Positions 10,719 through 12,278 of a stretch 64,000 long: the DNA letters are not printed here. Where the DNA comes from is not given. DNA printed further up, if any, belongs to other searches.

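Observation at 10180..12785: Candidate undescribed nucleotide-centric system: Ppx/GppA::NDT fusion, dNMP-kinase-like protein and NDT(E->Q)::RHH regulator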

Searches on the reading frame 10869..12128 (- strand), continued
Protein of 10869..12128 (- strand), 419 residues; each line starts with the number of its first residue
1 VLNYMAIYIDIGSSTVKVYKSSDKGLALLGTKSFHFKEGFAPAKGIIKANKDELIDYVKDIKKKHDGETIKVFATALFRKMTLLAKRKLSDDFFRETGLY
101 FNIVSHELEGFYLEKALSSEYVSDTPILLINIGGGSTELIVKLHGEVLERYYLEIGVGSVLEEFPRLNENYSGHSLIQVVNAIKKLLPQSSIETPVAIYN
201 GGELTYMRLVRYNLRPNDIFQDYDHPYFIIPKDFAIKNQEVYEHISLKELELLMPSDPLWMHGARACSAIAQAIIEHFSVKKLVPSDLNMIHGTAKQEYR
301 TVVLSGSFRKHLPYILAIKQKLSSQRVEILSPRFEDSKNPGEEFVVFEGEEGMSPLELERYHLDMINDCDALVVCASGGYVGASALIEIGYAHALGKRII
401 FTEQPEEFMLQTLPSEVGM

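Call 35: search_protein_families(library=pfam, proteins=[P0229, P0230, P0266, P0267, P0316, P0328, P0340, P0265, P0310, P0331], max_evalue=0.01)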
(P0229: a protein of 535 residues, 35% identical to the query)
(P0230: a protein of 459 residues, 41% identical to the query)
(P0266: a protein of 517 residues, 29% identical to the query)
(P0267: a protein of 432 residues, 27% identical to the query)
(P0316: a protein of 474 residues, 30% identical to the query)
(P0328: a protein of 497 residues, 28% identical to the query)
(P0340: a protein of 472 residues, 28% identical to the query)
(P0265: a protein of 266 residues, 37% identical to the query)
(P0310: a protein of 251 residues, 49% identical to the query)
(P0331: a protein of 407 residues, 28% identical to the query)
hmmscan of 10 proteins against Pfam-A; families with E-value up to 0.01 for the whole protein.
P0229 (535 aa): 3 families
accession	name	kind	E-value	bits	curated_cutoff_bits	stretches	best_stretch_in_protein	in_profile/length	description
PF02541.22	Ppx-GppA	-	2.9e-11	43.8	27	1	57-296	45-276/285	Ppx/GppA phosphatase family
PF05014.21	Nuc_deoxyrib_tr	-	1e-07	32.5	28.8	1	377-480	17-112/117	Nucleoside 2-deoxyribosyltransferase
PF15891.11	Nuc_deoxyri_tr2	-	0.00011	22.9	30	0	381-468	23-103/105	Nucleoside 2-deoxyribosyltransferase like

P0230 (459 aa): 3 families
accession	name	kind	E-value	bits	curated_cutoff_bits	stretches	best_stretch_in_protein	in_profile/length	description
PF00293.34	NUDIX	-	2.7e-18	66.7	21.1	1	8-115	5-120/134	NUDIX domain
PF02541.22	Ppx-GppA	-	1.2e-11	45.1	27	1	226-354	56-181/285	Ppx/GppA phosphatase family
PF14815.12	NUDIX_4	-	7.7e-08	32.6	35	1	11-116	4-101/113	NUDIX domain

P0266 (517 aa): 2 families
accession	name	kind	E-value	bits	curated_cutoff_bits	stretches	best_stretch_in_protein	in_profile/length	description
PF02698.23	DUF218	-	1.8e-16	60.7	27.6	1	320-434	1-104/133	DUF218 domain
PF02541.22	Ppx-GppA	-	3.5e-09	37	27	1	43-247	31-232/285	Ppx/GppA phosphatase family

P0267 (432 aa): 3 families
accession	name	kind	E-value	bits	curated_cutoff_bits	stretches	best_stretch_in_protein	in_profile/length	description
PF00165.29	HTH_AraC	-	4.7e-19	68.5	26.6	2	14-55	1-42/42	Bacterial regulatory helix-turn-helix proteins, AraC family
PF12833.13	HTH_18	-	2.7e-18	66.5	33.6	1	27-105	1-79/80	Helix-turn-helix domain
PF02541.22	Ppx-GppA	-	1.9e-12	47.6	27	1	179-292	38-151/285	Ppx/GppA phosphatase family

P0316 (474 aa): 3 families
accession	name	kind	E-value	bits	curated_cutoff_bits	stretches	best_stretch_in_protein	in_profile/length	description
PF02541.22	Ppx-GppA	-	1.8e-36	126.5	27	1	190-470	7-280/285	Ppx/GppA phosphatase family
PF05014.21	Nuc_deoxyrib_tr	-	2.3e-07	31.4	28.8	1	35-124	9-102/117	Nucleoside 2-deoxyribosyltransferase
PF15891.11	Nuc_deoxyri_tr2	-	0.00039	21.2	30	1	42-121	18-104/105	Nucleoside 2-deoxyribosyltransferase like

P0328 (497 aa): 1 family
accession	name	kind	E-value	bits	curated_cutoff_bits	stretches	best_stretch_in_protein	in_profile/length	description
PF02541.22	Ppx-GppA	-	9.6e-34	117.6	27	1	212-386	3-176/285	Ppx/GppA phosphatase family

P0340 (472 aa): 2 families
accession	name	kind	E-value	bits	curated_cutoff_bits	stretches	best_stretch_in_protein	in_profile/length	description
PF02541.22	Ppx-GppA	-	1e-34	120.8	27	1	179-461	2-280/285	Ppx/GppA phosphatase family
PF05014.21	Nuc_deoxyrib_tr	-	5.3e-06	27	28.8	1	25-113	9-101/117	Nucleoside 2-deoxyribosyltransferase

P0265 (266 aa): 1 family
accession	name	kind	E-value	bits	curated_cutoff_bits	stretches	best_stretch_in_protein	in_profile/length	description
PF05014.21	Nuc_deoxyrib_tr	-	5.9e-06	26.9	28.8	1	155-250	20-102/117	Nucleoside 2-deoxyribosyltransferase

P0310 (251 aa): 2 families
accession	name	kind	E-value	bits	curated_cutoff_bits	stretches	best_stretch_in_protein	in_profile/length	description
PF03819.22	MazG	-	4.6e-06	27.3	22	1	170-235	2-60/74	MazG nucleotide pyrophosphohydrolase domain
PF05014.21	Nuc_deoxyrib_tr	-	0.0056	17.2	28.8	0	24-110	20-98/117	Nucleoside 2-deoxyribosyltransferase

P0331 (407 aa): 0 families
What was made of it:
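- On Nucleoside 2-deoxyribosyltransferase superfamily (PF05014: NDT, DNPH1, MilB), B C-terminal half: Relatives P0229 (32.5 bits) and P0316 (31.4 bits) exceed it (call 35).
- The alternative fusion partners are hydrolases (NUDIX, MazG; call 35).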

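Call 36: predict_structure(alignment_id=A2)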
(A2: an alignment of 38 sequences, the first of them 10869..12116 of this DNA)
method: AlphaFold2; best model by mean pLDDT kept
length: 415 residues; sequences in the alignment: 38
mean_pLDDT: 91.2   pTM: 0.86
mean pLDDT of the five models: 91.2, 90.4, 90.2, 90.2, 89.5
residues with pLDDT >= 90: 304; 70-90: 95; 50-70: 16; < 50: 0
segments of 3 or more residues with pLDDT < 50: none
pLDDT, mean of each block of 10 residues (from residue 1): 92 91 90 92 96 97 94 92 95 96 91 86 92 90 89 92 94 97 90 92 96 91 97 97 95 89 97 97 93 93 87 93 87 64 70 86 95 89 93 94 92 91
secondary structure, 60 per line:
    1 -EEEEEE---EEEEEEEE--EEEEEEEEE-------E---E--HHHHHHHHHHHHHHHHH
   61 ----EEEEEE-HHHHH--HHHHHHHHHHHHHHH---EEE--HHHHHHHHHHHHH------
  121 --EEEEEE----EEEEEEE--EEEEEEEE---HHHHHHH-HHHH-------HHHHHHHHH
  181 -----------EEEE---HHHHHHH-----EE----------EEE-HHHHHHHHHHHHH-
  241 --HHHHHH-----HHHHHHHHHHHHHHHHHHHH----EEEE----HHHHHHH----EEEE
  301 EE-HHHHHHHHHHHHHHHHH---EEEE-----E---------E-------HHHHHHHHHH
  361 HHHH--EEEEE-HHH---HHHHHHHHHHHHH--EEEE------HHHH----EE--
elements in order: E2-7 E11-18 E21-29 H44-60 E65-70 H72-76 H79-93 E97-99 H102-114 E123-128 E133-139 E142-149 H153-159 H161-164 H172-180 E192-195 H199-205 E223-225 H227-239 H243-248 H254-273 E278-281 H286-292 E297-302 H304-320 E324-327 H351-364 E367-371 H379-391 E394-397 H404-407
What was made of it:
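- On Nucleoside 2-deoxyribosyltransferase superfamily (PF05014: NDT, DNPH1, MilB), B C-terminal half: The secondary-structure order beta-alpha x4 fits (call 36).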

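Call 40: fold_search(model_id=the predicted structure, library=pdb)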
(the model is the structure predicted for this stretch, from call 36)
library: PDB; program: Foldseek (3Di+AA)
matches with E <= 10: 1660; with E <= 0.001: 684
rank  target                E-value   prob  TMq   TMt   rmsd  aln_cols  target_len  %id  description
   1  1t6d_B                8.6e-20  1.00  0.54  0.71   4.9       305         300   19  MIRAS phasing of the Aquifex aeolicus Ppx/GppA phosphatase: crystal structure of the type II variant (released 2004-08-03)
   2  1t6c                  1.6e-19  1.00  0.54  0.70   4.9       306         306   20  Structural characterization of the Ppx/GppA protein family: crystal structure of the Aquifex aeolicus family member (released 2004-08-03)
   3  1t6d_A                4.4e-19  1.00  0.53  0.71   4.9       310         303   19  MIRAS phasing of the Aquifex aeolicus Ppx/GppA phosphatase: crystal structure of the type II variant (released 2004-08-03)
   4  6pc0_A                1.1e-18  1.00  0.54  0.48   4.4       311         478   20  Crystal structure of Helicobacter pylori PPX/GppA (released 2019-11-20)
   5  2j4r_A                1.4e-18  1.00  0.53  0.71   4.9       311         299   20  Structural Study of the Aquifex aeolicus PPX-GPPA enzyme (released 2007-10-16)
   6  6pc0_B                2.1e-18  1.00  0.55  0.48   4.5       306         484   20  Crystal structure of Helicobacter pylori PPX/GppA (released 2019-11-20)
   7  6pc3_A                2.4e-18  1.00  0.54  0.47   4.6       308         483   20  Crystal structure of Helicobacter pylori PPX/GppA in complex with GSP (released 2019-11-20)
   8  6pc1_D                7.3e-18  1.00  0.53  0.47   4.1       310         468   19  Crystal structure of Helicobacter pylori PPX/GppA (E143A) in complex with ppGpp (released 2019-11-20)
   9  6pc1_A                8.2e-18  1.00  0.55  0.48   4.2       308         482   20  Crystal structure of Helicobacter pylori PPX/GppA (E143A) in complex with ppGpp (released 2019-11-20)
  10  8jgo                  8.7e-18  1.00  0.54  0.47   6.5       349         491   13  Crystal structure of Deinococcus radiodurans exopolyphosphatase (released 2024-05-15)
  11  8jgt                  1.0e-17  1.00  0.52  0.45  11.6       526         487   10  Crystal structure of Deinococcus radiodurans exopolyphosphatase E114A mutant (released 2024-05-15)
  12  6pc2_A                1.2e-17  1.00  0.55  0.48   4.4       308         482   20  Crystal structure of Helicobacter pylori PPX/GppA in complex with GNP (released 2019-11-20)
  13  6pc1_B                1.6e-17  1.00  0.54  0.47   4.6       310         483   20  Crystal structure of Helicobacter pylori PPX/GppA (E143A) in complex with ppGpp (released 2019-11-20)
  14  8jgu                  1.6e-17  1.00  0.52  0.67   6.0       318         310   14  Crystal structure of N-terminal domain of exopolyphosphatase from Deinococcus radiodurans (released 2024-05-15)
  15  2flo_B                2.1e-17  1.00  0.52  0.44   5.3       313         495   16  Crystal structure of exopolyphosphatase (PPX) from E. coli O157:H7 (released 2006-06-06)
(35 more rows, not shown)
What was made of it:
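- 11232..12116 (-): Gene B, N-terminal ASKHA module (residues 1-~295, numbered from ATG 12116): Ppx/GppA-like phosphohydrolase fold. Both catalytic Glu are kept (E105, E134) and Asn127 replaces the canonical Asp. AF2 pLDDT 91.2 (call 36); Foldseek 1t6d E=8.6e-20 (call 40).
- On Ppx/GppA phosphatase family (PF02541), B N-terminal half: AF2 pLDDT 91.2 (call 36); the top 37 Foldseek hits are all PPX/GppA, E down to 8.6e-20 (call 40).
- Checked: AF2 model pLDDT 91, with Foldseek top hits PPX/GppA at E~1e-19 (calls 36, 40).
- The closest structural relatives of the ASKHA half are all phosphohydrolases (PPX/GppA, then NTPDases; call 40).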

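Call 59: find_related_loci(query=A2, collection=viral_contigs, flank=8000)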
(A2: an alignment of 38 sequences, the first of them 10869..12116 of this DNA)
Query A2 (415 aa) in viral_contigs; peptide patterns used: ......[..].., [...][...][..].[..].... (x = any residue, [..] = any of these).
66 stretches matched a pattern, but none encodes a relative of the query by tblastn (E <= 1e-3).

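Call 60: search_dna_similar(query=window:10869-12116:-, collection=phages, mode=protein, max_rows=15)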
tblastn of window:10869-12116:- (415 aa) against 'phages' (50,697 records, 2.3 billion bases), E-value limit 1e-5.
No match.
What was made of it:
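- On Known anti-phage defence systems (PADLOC-DB) / type II toxin-antitoxin: No phage or viral homologs of B (calls 59, 60).
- B is absent from phage and viral collections (calls 59, 60).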

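Call 68: search_solved_structures(query=A2, max_evalue=1e-8, show_alignments=5)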
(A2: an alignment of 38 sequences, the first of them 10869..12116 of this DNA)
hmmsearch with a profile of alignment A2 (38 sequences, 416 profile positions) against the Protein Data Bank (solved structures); distinct sequences matched with E-value up to 1e-8: 5.
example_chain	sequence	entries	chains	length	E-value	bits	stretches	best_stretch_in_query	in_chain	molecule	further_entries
1t6d_A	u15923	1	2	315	1.7e-13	53.6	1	5-212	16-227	exopolyphosphatase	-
2j4r_A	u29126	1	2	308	2.9e-13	52.8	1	5-212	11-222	EXOPOLYPHOSPHATASE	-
1t6c_A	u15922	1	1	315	6.6e-13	51.6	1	5-212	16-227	exopolyphosphatase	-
6pc0_A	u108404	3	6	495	9.8e-11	44.5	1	4-290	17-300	Guanosine pentaphosphate phosphohydrolase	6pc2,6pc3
6pc1_A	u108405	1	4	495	1.1e-09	41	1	4-290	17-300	Guanosine pentaphosphate phosphohydrolase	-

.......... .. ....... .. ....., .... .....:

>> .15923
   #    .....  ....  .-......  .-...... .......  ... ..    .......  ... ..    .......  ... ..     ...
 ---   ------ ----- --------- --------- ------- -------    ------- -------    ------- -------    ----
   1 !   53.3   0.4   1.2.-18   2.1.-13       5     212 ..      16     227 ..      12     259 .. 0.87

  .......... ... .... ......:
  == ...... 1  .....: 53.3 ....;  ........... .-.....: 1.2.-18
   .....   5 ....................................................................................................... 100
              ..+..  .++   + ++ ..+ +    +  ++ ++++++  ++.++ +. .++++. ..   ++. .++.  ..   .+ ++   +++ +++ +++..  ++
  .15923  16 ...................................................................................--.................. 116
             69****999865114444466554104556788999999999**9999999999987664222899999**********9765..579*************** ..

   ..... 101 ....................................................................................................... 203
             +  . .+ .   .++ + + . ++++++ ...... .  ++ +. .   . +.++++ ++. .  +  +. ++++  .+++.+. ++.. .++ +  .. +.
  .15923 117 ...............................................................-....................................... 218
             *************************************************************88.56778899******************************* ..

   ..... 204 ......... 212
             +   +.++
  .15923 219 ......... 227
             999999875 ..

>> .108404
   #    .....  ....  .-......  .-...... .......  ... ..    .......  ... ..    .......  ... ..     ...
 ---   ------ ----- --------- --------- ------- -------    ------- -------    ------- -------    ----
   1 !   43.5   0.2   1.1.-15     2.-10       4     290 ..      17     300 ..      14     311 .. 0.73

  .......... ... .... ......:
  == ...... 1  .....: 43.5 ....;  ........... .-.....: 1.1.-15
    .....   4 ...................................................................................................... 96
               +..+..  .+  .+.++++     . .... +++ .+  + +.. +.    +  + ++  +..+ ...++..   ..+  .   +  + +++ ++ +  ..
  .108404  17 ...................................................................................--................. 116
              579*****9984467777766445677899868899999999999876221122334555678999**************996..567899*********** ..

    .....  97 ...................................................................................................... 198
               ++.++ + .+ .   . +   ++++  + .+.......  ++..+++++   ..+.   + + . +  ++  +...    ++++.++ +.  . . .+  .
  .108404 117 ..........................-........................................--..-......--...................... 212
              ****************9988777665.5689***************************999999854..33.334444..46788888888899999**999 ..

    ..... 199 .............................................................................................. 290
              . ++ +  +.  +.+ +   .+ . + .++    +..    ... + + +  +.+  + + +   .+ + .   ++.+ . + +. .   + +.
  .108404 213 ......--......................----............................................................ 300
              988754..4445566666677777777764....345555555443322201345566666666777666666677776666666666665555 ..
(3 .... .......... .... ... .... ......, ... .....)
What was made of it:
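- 11232..12116 (-): The H. pylori E143A position equals B E134 (call 68).
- On Ppx/GppA phosphatase family (PF02541), B N-terminal half: E134 aligns with the residue changed in 6pc1 (E143A) (call 68).
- Both hydrolytic Glu are kept (call 68).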

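Call 81: list_cluster_members(proteins=[P0001, P0179, P0121])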
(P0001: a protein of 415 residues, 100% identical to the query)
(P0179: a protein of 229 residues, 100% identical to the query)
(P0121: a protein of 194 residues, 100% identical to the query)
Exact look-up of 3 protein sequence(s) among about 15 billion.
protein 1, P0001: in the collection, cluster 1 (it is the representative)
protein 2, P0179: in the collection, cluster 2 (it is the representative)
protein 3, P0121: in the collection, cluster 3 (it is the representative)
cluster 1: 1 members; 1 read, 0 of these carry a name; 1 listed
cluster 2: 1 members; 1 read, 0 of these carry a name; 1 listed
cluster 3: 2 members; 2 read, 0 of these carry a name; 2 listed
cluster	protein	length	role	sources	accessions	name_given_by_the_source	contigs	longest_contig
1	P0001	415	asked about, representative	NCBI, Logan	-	-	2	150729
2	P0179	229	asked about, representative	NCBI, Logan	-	-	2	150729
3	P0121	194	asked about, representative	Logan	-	-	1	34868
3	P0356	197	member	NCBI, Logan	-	-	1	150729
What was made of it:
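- Tried and rejected: Exact-cluster look-up gave none (call 81).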

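Call 82: find_encoding_contigs(protein=P0002, flank=3500, max_places=1)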
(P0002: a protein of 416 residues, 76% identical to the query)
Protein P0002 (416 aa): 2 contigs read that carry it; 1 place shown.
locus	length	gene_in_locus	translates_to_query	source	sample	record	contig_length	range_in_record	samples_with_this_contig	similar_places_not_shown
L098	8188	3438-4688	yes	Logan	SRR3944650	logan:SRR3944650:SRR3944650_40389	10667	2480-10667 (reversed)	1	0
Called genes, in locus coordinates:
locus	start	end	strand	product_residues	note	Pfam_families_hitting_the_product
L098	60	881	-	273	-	PF06541:ABC_trans_CmpB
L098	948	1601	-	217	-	PF01330:RuvA_N, PF14520:HHH_5, PF07499:RuvA_C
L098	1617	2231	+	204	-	PF00440:TetR_N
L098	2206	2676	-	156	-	PF02075:RuvC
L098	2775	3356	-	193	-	PF05014:Nuc_deoxyrib_tr (weak)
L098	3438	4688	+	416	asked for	PF02541:Ppx-GppA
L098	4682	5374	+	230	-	-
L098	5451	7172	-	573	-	PF00932:LTD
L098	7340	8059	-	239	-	PF20772:TACO1_YebC_N, PF01709:Transcrip_reg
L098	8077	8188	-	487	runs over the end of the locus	PF03772:Competence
